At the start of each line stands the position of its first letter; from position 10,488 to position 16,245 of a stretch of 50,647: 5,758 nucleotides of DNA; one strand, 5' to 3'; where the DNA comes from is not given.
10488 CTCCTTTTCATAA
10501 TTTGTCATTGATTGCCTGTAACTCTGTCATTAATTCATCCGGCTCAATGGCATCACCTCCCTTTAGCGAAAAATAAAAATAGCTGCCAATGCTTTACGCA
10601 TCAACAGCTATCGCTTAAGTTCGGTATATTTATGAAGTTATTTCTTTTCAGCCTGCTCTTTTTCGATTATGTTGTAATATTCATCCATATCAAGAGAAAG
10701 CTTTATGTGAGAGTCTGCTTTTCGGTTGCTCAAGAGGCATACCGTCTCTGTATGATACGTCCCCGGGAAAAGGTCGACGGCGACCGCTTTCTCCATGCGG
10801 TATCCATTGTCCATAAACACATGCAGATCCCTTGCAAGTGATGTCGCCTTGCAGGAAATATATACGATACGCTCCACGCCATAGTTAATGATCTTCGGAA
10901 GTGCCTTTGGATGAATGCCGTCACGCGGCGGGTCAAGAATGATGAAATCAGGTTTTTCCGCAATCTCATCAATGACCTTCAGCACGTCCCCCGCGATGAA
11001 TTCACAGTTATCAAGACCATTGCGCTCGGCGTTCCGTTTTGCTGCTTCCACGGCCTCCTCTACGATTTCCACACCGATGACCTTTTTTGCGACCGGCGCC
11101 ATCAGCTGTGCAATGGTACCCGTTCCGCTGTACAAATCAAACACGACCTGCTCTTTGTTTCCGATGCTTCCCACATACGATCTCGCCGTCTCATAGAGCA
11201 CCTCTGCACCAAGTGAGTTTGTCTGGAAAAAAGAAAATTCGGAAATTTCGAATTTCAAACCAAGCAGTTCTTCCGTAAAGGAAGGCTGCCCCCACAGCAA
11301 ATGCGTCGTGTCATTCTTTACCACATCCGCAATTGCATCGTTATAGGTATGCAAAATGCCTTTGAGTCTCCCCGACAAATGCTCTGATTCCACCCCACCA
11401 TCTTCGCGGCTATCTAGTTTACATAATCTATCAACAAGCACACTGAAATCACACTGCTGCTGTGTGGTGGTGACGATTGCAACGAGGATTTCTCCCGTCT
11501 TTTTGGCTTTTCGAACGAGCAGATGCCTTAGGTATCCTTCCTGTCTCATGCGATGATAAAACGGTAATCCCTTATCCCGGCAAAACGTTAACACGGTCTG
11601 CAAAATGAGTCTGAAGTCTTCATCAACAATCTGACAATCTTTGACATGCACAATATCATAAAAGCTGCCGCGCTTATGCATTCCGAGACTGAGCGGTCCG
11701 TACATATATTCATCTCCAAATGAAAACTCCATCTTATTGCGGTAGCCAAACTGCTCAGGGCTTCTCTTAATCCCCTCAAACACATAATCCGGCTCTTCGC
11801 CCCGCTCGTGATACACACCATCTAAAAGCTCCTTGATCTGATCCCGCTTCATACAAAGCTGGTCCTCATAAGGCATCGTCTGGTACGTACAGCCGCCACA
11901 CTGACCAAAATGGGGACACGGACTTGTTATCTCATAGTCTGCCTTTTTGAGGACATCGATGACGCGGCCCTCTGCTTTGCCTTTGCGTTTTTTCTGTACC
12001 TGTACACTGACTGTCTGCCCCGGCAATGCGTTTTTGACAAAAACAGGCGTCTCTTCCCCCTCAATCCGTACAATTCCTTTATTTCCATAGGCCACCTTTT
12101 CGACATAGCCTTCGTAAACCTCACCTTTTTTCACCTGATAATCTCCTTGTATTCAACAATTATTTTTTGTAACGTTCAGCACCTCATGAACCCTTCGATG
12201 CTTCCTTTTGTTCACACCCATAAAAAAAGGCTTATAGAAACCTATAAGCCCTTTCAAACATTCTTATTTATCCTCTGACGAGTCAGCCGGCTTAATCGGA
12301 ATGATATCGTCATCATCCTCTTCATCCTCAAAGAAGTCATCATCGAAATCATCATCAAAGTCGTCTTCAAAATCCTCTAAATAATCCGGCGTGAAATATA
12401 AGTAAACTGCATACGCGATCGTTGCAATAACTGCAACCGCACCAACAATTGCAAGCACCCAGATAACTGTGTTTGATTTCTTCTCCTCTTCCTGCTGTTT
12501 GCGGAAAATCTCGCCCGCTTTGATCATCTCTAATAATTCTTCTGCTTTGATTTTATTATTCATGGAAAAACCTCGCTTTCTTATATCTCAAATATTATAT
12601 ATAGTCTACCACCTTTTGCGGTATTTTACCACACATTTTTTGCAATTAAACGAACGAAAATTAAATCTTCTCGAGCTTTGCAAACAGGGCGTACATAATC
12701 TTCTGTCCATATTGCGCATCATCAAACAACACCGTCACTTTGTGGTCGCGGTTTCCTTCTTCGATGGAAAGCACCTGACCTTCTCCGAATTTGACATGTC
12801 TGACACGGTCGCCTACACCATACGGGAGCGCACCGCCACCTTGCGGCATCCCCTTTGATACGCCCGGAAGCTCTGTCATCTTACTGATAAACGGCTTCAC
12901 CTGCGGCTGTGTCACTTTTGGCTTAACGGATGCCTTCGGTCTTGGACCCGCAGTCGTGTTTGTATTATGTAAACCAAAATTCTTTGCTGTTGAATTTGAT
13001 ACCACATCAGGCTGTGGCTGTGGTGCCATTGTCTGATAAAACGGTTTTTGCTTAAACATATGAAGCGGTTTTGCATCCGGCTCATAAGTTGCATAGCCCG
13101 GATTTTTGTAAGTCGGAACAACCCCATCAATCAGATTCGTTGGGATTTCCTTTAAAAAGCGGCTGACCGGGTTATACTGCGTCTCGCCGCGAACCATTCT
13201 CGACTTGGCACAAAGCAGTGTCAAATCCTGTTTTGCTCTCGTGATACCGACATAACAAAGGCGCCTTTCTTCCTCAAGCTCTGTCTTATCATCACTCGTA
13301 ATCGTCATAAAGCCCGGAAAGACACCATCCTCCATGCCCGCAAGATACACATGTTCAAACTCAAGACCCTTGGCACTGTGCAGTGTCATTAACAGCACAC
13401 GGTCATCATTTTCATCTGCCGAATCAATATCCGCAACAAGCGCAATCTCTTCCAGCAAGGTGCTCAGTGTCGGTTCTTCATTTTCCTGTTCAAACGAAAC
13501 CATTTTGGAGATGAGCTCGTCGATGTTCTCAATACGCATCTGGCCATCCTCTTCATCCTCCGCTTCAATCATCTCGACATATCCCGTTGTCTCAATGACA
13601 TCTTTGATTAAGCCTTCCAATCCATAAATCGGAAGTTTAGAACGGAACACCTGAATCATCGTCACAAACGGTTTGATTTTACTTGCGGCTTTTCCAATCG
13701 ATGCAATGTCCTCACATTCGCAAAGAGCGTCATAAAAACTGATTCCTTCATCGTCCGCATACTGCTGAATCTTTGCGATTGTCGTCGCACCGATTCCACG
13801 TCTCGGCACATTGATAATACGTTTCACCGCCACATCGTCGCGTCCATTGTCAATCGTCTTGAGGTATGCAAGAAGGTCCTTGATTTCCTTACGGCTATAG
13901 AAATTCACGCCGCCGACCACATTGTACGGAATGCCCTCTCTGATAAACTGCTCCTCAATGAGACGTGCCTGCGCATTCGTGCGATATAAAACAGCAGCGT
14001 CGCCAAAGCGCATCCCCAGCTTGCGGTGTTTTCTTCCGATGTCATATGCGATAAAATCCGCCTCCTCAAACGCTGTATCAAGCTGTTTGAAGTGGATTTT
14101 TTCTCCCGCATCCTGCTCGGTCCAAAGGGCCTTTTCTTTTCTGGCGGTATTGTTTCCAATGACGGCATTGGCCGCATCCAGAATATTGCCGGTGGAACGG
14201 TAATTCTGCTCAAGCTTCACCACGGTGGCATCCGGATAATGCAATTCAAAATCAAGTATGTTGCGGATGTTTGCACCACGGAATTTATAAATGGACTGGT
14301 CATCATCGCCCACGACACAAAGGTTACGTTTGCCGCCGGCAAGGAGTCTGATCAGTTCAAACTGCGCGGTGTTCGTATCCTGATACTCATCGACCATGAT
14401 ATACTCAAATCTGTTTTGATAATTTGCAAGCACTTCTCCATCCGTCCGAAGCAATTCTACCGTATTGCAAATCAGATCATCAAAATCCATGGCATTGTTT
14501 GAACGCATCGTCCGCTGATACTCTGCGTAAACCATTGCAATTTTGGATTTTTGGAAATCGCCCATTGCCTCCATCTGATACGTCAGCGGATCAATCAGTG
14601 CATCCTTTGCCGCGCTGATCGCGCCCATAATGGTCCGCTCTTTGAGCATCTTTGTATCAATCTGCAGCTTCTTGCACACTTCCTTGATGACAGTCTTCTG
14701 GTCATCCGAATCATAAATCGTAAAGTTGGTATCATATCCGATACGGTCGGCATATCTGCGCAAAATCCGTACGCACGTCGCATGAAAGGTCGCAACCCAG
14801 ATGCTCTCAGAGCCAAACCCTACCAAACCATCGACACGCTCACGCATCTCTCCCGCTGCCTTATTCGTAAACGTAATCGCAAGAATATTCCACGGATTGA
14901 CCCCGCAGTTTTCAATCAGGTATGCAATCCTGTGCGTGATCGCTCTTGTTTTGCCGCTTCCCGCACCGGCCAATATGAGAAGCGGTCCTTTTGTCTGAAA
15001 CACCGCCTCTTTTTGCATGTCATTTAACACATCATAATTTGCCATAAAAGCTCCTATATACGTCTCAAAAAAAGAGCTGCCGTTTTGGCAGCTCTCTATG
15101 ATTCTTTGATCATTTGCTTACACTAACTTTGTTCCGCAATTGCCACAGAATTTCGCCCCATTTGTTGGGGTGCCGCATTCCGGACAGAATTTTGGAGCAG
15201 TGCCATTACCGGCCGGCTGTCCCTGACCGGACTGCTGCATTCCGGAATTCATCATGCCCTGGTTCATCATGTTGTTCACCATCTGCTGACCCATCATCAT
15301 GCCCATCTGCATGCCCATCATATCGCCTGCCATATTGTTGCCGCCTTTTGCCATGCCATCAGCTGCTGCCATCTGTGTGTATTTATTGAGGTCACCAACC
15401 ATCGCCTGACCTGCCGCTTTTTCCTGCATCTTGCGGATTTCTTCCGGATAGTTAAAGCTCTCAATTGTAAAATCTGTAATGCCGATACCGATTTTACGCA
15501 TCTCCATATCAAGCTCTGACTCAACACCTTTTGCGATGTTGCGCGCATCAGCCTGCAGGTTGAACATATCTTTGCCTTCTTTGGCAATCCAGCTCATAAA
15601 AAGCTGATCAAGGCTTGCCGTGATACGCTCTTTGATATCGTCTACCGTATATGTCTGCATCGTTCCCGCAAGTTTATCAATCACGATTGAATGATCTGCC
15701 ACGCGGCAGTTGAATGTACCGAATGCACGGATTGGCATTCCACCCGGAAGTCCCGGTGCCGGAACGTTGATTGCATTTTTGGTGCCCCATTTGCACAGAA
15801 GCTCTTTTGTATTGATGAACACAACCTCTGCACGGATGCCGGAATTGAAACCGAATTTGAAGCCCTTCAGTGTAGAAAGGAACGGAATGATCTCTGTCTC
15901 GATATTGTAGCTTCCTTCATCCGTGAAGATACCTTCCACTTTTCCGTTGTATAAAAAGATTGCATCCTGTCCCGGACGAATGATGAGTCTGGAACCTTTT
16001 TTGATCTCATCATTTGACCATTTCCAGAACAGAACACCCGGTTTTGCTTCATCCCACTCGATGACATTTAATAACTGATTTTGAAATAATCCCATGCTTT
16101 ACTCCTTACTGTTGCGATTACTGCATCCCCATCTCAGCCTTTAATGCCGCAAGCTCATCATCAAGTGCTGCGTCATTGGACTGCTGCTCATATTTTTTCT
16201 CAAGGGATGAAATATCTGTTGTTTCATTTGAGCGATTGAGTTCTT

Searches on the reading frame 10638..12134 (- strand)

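Call 13: search_protein_families(library=phrogs, proteins=[window:10638-12134:-], max_evalue=0.001)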
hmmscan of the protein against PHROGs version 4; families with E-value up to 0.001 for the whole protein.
window:10638-12134:- (498 aa): 3 families
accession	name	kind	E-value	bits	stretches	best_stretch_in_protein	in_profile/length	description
phrog_11787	-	other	9.8e-100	335.6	1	2-470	9-456/458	DNA methyltransferase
phrog_26699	-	other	1.1e-05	25.3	1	329-404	222-303/396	DNA methyltransferase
phrog_23041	-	unknown function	5.2e-05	24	1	328-403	113-186/277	-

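Call 24: search_protein_families(library=pfam, proteins=[window:10638-12134:-], max_evalue=0.001)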
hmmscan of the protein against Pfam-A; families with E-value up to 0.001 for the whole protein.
window:10638-12134:- (498 aa): 12 families
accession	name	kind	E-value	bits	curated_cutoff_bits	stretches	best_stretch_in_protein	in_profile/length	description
PF05958.17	tRNA_U5-meth_tr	-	8.3e-17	61.7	23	1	295-470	172-356/357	tRNA (Uracil-5-)-methyltransferase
PF13847.12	Methyltransf_31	-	2.1e-13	50.6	27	1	327-401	3-81/145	Methyltransferase domain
PF05175.20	MTS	-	1.8e-08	34.7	23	1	327-403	31-107/170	Methyltransferase small domain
PF13649.12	Methyltransf_25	-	2.9e-08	34.7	27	1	331-399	1-69/97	Methyltransferase domain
PF09445.16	Methyltransf_15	-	2.1e-06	27.9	22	1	329-407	2-84/165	RNA cap guanine-N2 methyltransferase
PF01555.25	N6_N4_Mtase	-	1.1e-05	25.9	26.7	1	318-366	172-220/221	DNA methylase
PF08241.18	Methyltransf_11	-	5.2e-05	24.2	21.2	1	336-387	5-54/95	Methyltransferase domain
PF01938.26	TRAM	-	5.2e-05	23.5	21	1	3-59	4-61/61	TRAM domain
PF02475.24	TRM5-TYW2_MTfase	-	8e-05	23.1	28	1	318-401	27-111/164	TRM5/TYW2 methyltransferase domain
PF03602.21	Cons_hypoth95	-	0.00014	22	24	1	327-403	41-122/182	Conserved hypothetical protein 95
PF01135.25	PCMT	-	0.0005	20.3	20.3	1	327-385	73-134/210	Protein-L-isoaspartate(D-aspartate) O-methyltransferase (PCMT)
PF06325.19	PrmA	-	0.00067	19.7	22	0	326-384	160-221/296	Ribosomal protein L11 methyltransferase (PrmA)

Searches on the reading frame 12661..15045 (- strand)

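Call 13: search_protein_families(library=phrogs, proteins=[window:12661-15045:-], max_evalue=0.001)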
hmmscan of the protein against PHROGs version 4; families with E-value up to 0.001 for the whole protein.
window:12661-15045:- (794 aa): 3 families
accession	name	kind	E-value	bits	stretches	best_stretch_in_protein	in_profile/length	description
phrog_1967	-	DNA, RNA and nucleotide metabolism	9e-149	498.4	1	6-643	152-701/776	DNA helicase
phrog_25205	-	unknown function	2e-10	40.6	1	184-284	155-254/607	-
phrog_325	-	DNA, RNA and nucleotide metabolism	4.5e-07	29.5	1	4-71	468-539/986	Dda-like helicase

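Call 24: search_protein_families(library=pfam, proteins=[window:12661-15045:-], max_evalue=0.001)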
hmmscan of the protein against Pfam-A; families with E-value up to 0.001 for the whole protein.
window:12661-15045:- (794 aa): 8 families
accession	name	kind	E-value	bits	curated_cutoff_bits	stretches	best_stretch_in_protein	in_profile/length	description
PF00580.27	UvrD-helicase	-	1.2e-96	324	23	1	7-270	1-270/271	UvrD/REP helicase N-terminal domain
PF13361.12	UvrD_C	-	1.6e-78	265.1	25.6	1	276-613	1-348/350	UvrD-like helicase C-terminal domain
PF13245.12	AAA_19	-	1.9e-23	83.6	25.1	1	11-256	1-134/134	AAA domain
PF13538.12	UvrD_C_2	-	2.3e-08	34.2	27.4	1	551-610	3-51/52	UvrD-like helicase C-terminal domain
PF01443.25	Viral_helicase1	-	7.8e-08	32.8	21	0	534-611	161-227/228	Viral superfamily 1 RNA helicase core domain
PF21196.3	PcrA_UvrD_tudor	-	6.3e-07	29.6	23.9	1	744-793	1-48/48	PcrA/UvrD tudor domain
PF13604.12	AAA_30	-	6.6e-06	26.4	27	0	7-71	2-66/191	AAA domain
PF13086.12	AAA_11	-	0.00043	20.6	27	1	7-221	2-222/257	AAA domain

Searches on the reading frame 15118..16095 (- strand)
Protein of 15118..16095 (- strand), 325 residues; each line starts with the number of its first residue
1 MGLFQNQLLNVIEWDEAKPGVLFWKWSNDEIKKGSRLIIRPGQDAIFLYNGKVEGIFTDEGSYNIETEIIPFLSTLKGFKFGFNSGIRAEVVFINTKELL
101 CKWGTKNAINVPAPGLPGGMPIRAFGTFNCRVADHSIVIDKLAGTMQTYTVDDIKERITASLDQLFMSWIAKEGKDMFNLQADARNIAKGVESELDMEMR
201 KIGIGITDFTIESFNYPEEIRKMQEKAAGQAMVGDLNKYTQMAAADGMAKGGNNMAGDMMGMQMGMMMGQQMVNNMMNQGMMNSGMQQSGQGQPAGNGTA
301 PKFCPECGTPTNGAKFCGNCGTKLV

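Call 24: search_protein_families(library=pfam, proteins=[window:15118-16095:-], max_evalue=0.001)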
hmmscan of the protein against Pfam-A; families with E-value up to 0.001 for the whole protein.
window:15118-16095:- (325 aa): 5 families
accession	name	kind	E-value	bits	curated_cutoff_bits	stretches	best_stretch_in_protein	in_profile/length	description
PF13421.11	Band_7_1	-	1.2e-44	152.9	24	1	27-228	7-207/211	SPFH domain-Band 7 family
PF01145.31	Band_7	-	1.4e-06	28.9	23.6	1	38-228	2-159/176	SPFH domain / Band 7 family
PF13248.11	Zn_ribbon_3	-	8e-06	25.6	27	1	304-324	5-26/26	zinc-ribbon domain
PF13240.11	Zn_Ribbon_1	-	9.7e-05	22.5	25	1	303-324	1-23/23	zinc-ribbon domain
PF09297.16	Zn_ribbon_NUD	-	0.00068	19.7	24.8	0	315-324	4-13/32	NADH pyrophosphatase zinc ribbon domain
